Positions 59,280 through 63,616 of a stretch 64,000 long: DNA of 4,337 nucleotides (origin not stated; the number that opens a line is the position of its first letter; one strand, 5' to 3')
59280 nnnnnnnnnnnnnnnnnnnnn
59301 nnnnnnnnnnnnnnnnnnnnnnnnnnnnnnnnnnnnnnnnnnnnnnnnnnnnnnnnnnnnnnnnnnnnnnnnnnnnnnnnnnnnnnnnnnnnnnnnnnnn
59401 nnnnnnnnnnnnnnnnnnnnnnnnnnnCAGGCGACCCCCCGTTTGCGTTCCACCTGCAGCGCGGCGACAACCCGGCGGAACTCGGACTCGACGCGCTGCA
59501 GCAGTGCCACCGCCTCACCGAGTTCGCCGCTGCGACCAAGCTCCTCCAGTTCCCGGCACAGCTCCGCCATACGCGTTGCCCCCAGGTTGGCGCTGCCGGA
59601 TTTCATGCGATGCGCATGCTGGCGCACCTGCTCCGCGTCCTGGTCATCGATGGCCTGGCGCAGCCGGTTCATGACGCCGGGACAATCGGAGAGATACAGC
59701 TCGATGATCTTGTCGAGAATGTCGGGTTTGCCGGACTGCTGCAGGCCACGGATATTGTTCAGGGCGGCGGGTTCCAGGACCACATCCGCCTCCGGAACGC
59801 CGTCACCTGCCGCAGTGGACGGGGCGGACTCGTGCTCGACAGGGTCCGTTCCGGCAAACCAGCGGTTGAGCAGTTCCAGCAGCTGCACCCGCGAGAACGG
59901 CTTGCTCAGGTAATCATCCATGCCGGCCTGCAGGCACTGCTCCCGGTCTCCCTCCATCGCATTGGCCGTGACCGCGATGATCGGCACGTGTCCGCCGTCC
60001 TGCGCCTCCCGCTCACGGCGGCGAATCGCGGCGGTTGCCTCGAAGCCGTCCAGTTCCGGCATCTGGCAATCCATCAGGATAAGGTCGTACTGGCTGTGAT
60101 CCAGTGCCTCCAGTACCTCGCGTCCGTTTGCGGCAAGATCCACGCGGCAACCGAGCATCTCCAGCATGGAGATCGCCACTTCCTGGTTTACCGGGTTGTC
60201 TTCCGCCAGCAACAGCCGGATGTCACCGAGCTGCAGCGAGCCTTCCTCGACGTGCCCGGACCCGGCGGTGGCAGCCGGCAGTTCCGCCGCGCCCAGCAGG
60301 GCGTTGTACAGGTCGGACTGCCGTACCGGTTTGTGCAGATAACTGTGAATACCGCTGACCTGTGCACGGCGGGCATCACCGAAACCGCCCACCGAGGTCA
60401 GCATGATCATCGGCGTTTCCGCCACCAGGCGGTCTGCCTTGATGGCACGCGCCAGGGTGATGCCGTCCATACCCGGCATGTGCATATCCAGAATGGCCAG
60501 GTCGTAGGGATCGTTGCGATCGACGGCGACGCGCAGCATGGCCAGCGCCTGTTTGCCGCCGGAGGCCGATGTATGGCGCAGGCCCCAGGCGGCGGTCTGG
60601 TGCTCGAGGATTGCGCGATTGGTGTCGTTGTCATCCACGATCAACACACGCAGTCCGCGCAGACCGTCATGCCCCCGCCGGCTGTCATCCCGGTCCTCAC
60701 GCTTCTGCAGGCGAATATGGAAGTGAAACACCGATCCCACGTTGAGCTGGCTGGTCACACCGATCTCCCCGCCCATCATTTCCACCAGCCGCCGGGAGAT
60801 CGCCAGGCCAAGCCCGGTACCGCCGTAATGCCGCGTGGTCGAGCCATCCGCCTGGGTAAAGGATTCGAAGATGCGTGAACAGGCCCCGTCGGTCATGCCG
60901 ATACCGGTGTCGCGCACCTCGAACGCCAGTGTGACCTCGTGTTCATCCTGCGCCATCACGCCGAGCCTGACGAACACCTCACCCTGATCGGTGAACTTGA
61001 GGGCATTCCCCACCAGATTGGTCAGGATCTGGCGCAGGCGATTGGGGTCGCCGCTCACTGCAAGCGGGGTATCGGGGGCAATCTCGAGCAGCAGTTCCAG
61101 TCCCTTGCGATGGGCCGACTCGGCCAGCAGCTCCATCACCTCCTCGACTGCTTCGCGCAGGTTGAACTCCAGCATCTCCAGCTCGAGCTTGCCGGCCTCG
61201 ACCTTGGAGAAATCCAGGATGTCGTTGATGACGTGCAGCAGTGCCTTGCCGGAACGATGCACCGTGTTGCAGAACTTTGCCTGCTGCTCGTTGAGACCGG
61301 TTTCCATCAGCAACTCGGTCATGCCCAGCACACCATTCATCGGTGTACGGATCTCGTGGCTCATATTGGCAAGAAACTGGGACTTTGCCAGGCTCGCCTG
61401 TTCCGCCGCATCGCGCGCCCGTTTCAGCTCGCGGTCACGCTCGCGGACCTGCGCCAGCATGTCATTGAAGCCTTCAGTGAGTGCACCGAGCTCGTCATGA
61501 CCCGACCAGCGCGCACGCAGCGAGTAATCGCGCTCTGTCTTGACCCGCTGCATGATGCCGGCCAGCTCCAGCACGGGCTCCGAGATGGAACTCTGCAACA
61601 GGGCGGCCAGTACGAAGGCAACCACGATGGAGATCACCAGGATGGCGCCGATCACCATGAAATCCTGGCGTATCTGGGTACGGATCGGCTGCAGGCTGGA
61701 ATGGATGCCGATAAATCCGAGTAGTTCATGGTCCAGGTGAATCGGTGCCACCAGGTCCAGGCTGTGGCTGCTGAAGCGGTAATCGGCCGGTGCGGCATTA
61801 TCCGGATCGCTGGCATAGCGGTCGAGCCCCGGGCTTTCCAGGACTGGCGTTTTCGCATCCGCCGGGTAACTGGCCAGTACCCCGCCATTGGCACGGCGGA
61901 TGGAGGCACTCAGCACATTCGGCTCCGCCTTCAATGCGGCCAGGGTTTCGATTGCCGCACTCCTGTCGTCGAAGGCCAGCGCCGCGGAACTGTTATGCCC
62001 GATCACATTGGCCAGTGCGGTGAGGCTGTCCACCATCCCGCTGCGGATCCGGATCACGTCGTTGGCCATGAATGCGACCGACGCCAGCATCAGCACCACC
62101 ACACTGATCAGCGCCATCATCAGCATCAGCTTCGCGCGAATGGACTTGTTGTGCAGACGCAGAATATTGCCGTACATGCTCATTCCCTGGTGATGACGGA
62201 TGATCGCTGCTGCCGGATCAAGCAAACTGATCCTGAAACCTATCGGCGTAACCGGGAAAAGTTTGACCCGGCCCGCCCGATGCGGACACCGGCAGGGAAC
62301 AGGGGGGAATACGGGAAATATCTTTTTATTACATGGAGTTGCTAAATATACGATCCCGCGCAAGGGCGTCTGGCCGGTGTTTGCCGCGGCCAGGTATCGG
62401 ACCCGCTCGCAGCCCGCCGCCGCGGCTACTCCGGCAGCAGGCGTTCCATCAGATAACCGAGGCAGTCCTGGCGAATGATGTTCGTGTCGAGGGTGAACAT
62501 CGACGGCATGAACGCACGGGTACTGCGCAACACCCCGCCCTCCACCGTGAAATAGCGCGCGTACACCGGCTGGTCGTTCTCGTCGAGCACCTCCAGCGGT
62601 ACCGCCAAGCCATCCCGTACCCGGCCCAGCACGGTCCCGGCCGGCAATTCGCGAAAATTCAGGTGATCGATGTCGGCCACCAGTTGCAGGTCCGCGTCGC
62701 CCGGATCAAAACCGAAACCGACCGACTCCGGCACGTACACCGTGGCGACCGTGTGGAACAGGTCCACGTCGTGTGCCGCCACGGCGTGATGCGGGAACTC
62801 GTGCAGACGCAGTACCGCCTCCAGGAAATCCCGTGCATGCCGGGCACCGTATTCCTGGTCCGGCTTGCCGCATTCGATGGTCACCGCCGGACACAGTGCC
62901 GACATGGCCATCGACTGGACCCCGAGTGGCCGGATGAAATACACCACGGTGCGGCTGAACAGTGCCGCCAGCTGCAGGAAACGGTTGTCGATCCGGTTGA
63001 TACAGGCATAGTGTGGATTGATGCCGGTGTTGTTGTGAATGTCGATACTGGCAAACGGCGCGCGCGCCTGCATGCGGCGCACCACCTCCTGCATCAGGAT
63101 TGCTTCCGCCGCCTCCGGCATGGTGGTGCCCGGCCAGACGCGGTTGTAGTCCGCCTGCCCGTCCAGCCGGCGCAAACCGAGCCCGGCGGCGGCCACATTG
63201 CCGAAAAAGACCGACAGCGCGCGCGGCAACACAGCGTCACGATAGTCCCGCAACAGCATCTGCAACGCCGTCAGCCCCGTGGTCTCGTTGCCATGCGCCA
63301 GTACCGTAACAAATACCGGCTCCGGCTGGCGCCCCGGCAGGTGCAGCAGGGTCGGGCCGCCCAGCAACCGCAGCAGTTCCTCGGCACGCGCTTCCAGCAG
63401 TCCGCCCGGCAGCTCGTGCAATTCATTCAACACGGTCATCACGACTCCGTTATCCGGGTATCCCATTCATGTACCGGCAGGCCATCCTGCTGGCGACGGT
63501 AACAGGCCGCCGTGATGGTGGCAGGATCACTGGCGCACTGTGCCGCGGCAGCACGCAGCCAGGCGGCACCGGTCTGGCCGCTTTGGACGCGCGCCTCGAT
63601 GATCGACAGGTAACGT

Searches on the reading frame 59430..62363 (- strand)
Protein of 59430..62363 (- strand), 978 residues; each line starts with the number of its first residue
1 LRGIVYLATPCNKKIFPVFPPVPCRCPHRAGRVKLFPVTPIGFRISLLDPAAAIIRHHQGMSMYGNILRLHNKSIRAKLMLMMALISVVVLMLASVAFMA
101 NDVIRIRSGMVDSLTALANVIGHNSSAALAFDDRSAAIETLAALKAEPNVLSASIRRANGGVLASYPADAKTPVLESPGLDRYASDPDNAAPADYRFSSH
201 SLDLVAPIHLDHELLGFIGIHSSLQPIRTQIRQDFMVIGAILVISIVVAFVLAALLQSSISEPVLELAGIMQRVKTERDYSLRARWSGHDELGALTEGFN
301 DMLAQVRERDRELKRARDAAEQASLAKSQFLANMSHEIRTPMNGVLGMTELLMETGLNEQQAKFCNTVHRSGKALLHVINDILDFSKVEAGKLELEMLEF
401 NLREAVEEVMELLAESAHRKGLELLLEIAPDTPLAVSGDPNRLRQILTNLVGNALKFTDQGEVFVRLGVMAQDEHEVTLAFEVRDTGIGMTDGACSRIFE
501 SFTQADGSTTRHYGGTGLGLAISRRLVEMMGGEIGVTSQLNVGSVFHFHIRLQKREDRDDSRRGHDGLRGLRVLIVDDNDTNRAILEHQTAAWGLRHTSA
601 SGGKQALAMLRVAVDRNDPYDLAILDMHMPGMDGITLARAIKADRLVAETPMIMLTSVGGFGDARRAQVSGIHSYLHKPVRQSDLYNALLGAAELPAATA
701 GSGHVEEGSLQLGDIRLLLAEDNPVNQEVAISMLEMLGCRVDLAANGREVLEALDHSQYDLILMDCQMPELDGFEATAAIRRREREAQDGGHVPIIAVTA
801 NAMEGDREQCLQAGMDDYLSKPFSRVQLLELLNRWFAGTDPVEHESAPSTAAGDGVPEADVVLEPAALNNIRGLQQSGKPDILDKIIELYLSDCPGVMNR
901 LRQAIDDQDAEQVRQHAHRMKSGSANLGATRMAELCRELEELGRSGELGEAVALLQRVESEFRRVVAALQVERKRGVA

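Call 16: search_protein_families(library=pfam, proteins=[window:59430-62363:-], max_evalue=0.00001)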
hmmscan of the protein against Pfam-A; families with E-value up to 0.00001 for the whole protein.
window:59430-62363:- (978 aa): 6 families
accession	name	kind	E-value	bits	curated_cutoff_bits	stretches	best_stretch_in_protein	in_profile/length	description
PF00072.30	Response_reg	-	1.4e-51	173.7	30.2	2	718-832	2-110/111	Response regulator receiver domain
PF02518.31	HATPase_c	-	1e-28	100.4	26.4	1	438-553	1-110/111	Histidine kinase-, DNA gyrase B-, and HSP90-like ATPase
PF00512.31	HisKA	-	2.4e-22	79.2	26.9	1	326-391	1-66/66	His Kinase A (phospho-acceptor) domain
PF01627.28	Hpt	-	1.9e-16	60.5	24.6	1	886-967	2-83/84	Hpt domain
PF17152.10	CHASE8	-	7.5e-15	55.5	27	1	110-217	5-98/102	Periplasmic sensor domain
PF00672.30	HAMP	-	6.2e-06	26.9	25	0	258-308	4-53/53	HAMP domain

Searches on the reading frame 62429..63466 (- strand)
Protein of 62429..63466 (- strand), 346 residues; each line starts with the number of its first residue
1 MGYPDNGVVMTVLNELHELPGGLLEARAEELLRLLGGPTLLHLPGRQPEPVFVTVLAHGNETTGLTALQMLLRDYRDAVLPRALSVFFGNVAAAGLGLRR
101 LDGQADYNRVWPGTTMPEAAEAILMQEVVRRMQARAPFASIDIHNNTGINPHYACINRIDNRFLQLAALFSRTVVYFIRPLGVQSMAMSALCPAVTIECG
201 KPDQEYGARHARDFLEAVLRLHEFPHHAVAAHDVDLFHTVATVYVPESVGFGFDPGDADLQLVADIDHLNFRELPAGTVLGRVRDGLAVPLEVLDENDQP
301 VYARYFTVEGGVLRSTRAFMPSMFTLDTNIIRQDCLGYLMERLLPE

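Call 16: search_protein_families(library=pfam, proteins=[window:62429-63466:-], max_evalue=0.00001)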
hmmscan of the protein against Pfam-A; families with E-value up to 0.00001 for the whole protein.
window:62429-63466:- (346 aa): 1 family
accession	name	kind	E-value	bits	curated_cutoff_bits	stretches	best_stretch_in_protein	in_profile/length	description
PF24827.1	AstE_AspA_cat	-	1.3e-09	38.3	25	1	57-221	11-188/192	Succinylglutamate desuccinylase/Aspartoacylase catalytic domain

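Call 64: find_encoding_contigs(protein=window:62429-63466:-, flank=10000, max_places=2)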
Protein window:62429-63466:- (346 aa): no gene with exactly this product is on record in the collection.
